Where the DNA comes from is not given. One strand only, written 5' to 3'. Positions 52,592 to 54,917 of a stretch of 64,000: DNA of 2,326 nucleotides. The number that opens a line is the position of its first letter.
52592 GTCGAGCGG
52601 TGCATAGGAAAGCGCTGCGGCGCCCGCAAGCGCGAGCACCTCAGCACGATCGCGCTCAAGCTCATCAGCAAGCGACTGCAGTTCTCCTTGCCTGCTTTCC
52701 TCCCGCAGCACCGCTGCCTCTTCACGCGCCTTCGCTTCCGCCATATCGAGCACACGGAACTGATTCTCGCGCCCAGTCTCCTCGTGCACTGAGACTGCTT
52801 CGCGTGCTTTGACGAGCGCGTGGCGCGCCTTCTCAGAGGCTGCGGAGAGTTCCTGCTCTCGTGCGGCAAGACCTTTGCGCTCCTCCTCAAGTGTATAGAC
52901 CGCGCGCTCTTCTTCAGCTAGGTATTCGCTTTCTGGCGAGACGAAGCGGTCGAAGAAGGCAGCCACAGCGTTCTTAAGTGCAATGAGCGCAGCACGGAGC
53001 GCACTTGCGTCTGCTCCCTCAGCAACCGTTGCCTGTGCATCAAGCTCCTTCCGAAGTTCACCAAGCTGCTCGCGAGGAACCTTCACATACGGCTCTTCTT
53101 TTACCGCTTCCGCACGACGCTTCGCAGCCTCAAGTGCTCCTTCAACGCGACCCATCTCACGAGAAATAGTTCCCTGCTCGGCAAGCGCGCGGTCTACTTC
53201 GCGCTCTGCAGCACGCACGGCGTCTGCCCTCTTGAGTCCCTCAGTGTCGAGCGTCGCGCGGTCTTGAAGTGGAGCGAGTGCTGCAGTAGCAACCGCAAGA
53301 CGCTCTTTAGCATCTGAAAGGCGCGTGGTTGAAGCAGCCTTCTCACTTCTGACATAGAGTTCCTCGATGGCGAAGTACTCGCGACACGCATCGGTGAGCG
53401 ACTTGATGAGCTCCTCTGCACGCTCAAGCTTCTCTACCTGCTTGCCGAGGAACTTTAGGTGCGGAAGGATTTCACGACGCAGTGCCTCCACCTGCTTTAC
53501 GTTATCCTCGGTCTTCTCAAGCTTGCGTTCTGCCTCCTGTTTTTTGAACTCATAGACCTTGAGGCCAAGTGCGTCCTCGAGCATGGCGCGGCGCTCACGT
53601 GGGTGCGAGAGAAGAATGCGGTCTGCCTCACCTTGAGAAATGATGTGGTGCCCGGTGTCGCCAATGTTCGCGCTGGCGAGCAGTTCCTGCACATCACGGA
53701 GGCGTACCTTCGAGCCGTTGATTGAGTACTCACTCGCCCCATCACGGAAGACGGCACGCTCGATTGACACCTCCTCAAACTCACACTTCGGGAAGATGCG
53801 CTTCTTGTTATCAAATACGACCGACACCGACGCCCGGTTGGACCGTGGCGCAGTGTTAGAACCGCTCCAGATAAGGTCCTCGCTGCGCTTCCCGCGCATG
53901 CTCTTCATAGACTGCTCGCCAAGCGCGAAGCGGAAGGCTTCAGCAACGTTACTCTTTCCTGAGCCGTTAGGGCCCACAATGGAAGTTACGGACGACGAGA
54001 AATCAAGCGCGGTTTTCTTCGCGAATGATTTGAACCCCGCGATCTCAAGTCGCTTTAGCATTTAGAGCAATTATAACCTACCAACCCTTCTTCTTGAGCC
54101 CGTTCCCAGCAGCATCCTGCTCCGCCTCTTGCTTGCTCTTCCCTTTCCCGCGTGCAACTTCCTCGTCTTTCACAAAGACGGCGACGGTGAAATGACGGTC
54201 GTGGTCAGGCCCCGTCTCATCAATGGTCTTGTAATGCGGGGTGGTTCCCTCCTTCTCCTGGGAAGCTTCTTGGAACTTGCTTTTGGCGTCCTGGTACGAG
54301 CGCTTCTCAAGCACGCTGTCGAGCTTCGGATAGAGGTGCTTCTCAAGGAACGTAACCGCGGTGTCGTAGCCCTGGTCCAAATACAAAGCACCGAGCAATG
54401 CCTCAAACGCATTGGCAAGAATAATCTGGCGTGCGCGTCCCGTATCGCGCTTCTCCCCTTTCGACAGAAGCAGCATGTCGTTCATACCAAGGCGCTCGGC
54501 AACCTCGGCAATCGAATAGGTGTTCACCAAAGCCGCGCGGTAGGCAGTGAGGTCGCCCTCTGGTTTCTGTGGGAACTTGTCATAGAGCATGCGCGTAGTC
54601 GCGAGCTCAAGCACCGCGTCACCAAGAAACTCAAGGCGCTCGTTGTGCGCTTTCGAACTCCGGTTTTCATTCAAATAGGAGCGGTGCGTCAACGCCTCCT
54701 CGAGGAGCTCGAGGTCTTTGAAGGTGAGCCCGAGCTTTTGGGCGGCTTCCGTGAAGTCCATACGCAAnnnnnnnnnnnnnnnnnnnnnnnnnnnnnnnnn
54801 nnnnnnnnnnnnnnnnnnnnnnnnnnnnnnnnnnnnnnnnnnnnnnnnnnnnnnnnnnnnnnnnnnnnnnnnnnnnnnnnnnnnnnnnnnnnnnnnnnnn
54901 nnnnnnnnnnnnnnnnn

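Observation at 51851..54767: Hinge-less short SMC in the conserved rnc-smc position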

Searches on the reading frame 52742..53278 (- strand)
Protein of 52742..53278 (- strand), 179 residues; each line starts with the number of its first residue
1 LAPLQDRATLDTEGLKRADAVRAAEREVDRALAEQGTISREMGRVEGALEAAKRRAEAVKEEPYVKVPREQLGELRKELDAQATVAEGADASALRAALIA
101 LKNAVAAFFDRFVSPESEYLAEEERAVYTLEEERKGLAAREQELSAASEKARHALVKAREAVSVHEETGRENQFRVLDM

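Call 64: predict_structure(alignment_id=A4)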
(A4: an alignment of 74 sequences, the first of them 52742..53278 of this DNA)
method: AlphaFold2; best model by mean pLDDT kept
length: 179 residues; sequences in the alignment: 74
mean_pLDDT: 92.3   pTM: 0.74
mean pLDDT of the five models: 92.3, 92.1, 91.7, 91.5, 90.0
residues with pLDDT >= 90: 149; 70-90: 18; 50-70: 12; < 50: 0
segments of 3 or more residues with pLDDT < 50: none
pLDDT, mean of each block of 10 residues (from residue 1): 60 93 97 97 98 95 89 96 93 96 95 78 96 98 97 98 95 92
secondary structure, 60 per line:
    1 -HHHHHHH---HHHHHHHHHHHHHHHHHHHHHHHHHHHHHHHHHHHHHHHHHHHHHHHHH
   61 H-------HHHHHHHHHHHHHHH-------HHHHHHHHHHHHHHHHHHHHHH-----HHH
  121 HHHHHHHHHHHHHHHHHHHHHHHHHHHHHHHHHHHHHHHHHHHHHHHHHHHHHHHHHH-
elements in order: H2-8 H12-61 H69-83 H91-112 H118-178

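Call 66: fold_search(model_id=the predicted structure, library=pdb)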
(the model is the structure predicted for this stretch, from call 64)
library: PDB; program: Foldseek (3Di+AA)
matches with E <= 10: 611; with E <= 0.001: 0
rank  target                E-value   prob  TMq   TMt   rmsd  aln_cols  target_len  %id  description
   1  8gmh_C                2.6e-02  1.00  0.52  0.67   8.5       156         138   11  Crystal Structure of the ternary complex of TelA-LXG, LapA3, and LapA4 (released 2024-01-10)
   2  6ewy                  6.7e-02  0.89  0.33  0.30   9.9       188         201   16  RipA Peptidoglycan hydrolase (Rv1477, Mycobacterium tuberculosis) N-terminal domain (released 2018-05-02)
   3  8gmh_E                7.5e-02  1.00  0.53  0.69   8.3       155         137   10  Crystal Structure of the ternary complex of TelA-LXG, LapA3, and LapA4 (released 2024-01-10)
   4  6rwb_A                7.5e-02  0.57  0.29  0.04  18.9       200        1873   15  Cryo-EM structure of Yersinia pseudotuberculosis TcaA-TcaB (released 2019-10-23)
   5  6nct_B                7.9e-02  1.00  0.55  0.44   8.4       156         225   15  Structure of p110alpha/niSH2 - vector data collection (released 2019-02-06)
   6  9hmx_A                8.4e-02  0.91  0.33  0.33  10.6       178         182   17  Structure of SteB-RipA complex from Mycobacterium tuberculosis (released 2025-07-30)
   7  9mlg_A                1.1e-01  0.89  0.42  0.05   8.2       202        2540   14  Xenorhabdus nematophilus XptA2 State 2, 1181insYWK1183, D1182T mutant (released 2025-01-15)
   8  5nnv_B                1.1e-01  0.44  0.29  0.23  31.0       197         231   20  Structure of a Bacillus subtilis Smc coiled coil middle fragment (released 2017-06-21)
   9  6z6o_C                1.1e-01  0.44  0.26  0.10  16.8       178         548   13  HDAC-TC (released 2021-02-17)
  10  5f5p_A                1.3e-01  0.33  0.23  0.23  32.3       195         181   18  Molecular Basis for Shroom2 Recognition by Rock1 (released 2016-10-19)
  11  9lws_B                1.4e-01  1.00  0.55  0.41   9.6       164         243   13  Cryo-EM structure of PI3Kalpha H1047R in complex with compound UCL-TRO-1938 (released 2025-10-15)
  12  5sxa_B                1.5e-01  1.00  0.55  0.45   7.8       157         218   16  Crystal Structure of PI3Kalpha in complex with fragment 10 (released 2017-02-15)
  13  3k29                  1.5e-01  0.94  0.40  0.44  10.5       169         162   15  Structure of a putative YscO homolog CT670 from Chlamydia trachomatis (released 2009-10-13)
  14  8rd2_A                1.6e-01  0.84  0.36  0.20   9.8       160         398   19  Trypanosoma brucei Invariant Surface Glycoprotein 75 (ISG75) (released 2024-02-14)
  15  3na7                  1.6e-01  0.82  0.34  0.28   9.2       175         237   14  2.2 Angstrom Structure of the HP0958 Protein from Helicobacter pylori CCUG 17874 (released 2010-09-22)
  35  4ad8                  2.8e-01  0.87  0.42  0.19  11.2       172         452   21  Crystal structure of a deletion mutant of Deinococcus radiodurans RecN (released 2012-12-12)
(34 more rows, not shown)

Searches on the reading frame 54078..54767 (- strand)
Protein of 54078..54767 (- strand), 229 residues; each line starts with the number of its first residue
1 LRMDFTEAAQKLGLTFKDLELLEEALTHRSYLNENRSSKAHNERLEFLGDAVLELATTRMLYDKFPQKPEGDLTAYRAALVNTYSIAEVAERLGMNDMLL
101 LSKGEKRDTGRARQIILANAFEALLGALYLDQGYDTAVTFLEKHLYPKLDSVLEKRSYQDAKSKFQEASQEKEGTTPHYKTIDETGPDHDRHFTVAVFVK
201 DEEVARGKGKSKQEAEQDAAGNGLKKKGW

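Call 3: search_protein_families(library=pfam, proteins=[window:54078-54767:-], max_evalue=1)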
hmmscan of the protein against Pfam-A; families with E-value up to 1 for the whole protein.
window:54078-54767:- (229 aa): 7 families
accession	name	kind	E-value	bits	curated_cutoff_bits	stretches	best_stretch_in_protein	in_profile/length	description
PF14622.11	Ribonucleas_3_3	-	8.6e-39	133.1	35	1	19-148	2-127/128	Ribonuclease-III-like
PF00636.31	Ribonuclease_3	-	1.2e-25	90.6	27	1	43-133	1-102/102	Ribonuclease III domain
PF00035.32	dsrm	-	2.2e-15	57.4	23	1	161-226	1-65/66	Double-stranded RNA binding motif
PF22935.1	RM44_endonuclase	-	1.2e-10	42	27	1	11-128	12-139/139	Large ribosomal subunit protein mL44, endonuclease domain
PF11210.13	DUF2996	-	0.00073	20.5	27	1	139-216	9-84/120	Protein of unknown function (DUF2996)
PF14709.13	DND1_DSRM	-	0.0034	18.1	25.7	1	160-204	2-46/80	double strand RNA binding domain from DEAD END PROTEIN 1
PF24995.1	DSRM_2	-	0.0079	17.1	27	1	180-225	31-75/79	dsRNA binding domain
